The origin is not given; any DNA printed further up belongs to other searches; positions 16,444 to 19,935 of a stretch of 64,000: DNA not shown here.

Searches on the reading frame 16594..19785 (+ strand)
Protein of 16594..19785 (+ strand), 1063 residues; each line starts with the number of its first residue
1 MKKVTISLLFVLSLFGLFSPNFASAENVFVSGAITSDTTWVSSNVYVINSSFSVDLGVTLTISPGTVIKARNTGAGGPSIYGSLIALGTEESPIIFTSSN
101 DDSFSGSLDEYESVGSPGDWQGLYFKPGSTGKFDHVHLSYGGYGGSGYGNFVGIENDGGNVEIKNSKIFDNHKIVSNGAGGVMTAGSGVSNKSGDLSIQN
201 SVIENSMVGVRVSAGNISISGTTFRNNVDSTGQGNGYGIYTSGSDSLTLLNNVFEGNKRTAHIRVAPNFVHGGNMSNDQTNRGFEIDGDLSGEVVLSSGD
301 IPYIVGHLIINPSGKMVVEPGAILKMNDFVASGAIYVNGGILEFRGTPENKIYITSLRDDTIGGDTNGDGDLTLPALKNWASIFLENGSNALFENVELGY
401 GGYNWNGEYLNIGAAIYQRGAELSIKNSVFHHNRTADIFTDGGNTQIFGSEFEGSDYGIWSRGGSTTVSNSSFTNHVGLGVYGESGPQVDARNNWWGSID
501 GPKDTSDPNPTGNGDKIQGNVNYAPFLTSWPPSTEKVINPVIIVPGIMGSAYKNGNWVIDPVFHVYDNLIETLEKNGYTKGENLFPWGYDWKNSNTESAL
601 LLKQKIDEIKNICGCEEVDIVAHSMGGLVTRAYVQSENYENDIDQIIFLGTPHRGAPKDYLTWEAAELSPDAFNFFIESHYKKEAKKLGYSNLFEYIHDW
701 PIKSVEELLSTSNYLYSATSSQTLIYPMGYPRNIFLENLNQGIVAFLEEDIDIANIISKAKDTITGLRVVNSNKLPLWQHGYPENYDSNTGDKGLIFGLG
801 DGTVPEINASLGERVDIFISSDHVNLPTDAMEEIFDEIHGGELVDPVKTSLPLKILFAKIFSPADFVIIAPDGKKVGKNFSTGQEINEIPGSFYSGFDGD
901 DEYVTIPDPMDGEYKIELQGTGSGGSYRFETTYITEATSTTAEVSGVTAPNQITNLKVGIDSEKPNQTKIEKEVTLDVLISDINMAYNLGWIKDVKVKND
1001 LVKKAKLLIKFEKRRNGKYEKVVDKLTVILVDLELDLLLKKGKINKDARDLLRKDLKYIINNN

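Call 10: search_protein_families(library=pfam, proteins=[window:16594-19785:+], max_evalue=1)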
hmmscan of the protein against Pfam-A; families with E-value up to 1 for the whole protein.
window:16594-19785:+ (1063 aa): 10 families
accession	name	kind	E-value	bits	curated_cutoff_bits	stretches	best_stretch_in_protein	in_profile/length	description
PF02450.21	LCAT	-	1.6e-16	61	21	1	563-661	66-170/392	Lecithin:cholesterol acyltransferase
PF07819.20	PGAP1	-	2.1e-10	41.2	24.3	1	540-658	6-134/233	PGAP1-like alpha/beta domain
PF02089.21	Palm_thioest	-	5.4e-07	30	26.8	1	602-715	54-165/254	Palmitoyl protein thioesterase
PF01674.24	Lipase_2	-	1.1e-05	25.6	20.3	1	539-640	2-99/219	Lipase (class 2)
PF24096.1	DUF7379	-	1.7e-05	25.3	33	1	617-656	71-115/191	Domain of unknown function (DUF7379)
PF00561.26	Abhydrolase_1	-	0.00019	21.6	25.8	1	539-662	1-113/245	alpha/beta hydrolase fold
PF05990.18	DUF900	-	0.0054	16.6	20.5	1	583-642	62-120/232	Alpha/beta hydrolase of unknown function (DUF900)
PF12695.13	Abhydrolase_5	-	0.0088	16.3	27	1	599-651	39-89/164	Alpha/beta hydrolase family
PF06028.17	DUF915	-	0.011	15.6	22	1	594-655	81-145/255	Alpha/beta hydrolase of unknown function (DUF915)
PF12146.15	Hydrolase_4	-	0.014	15.1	27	1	606-658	66-116/239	Serine aminopeptidase, S33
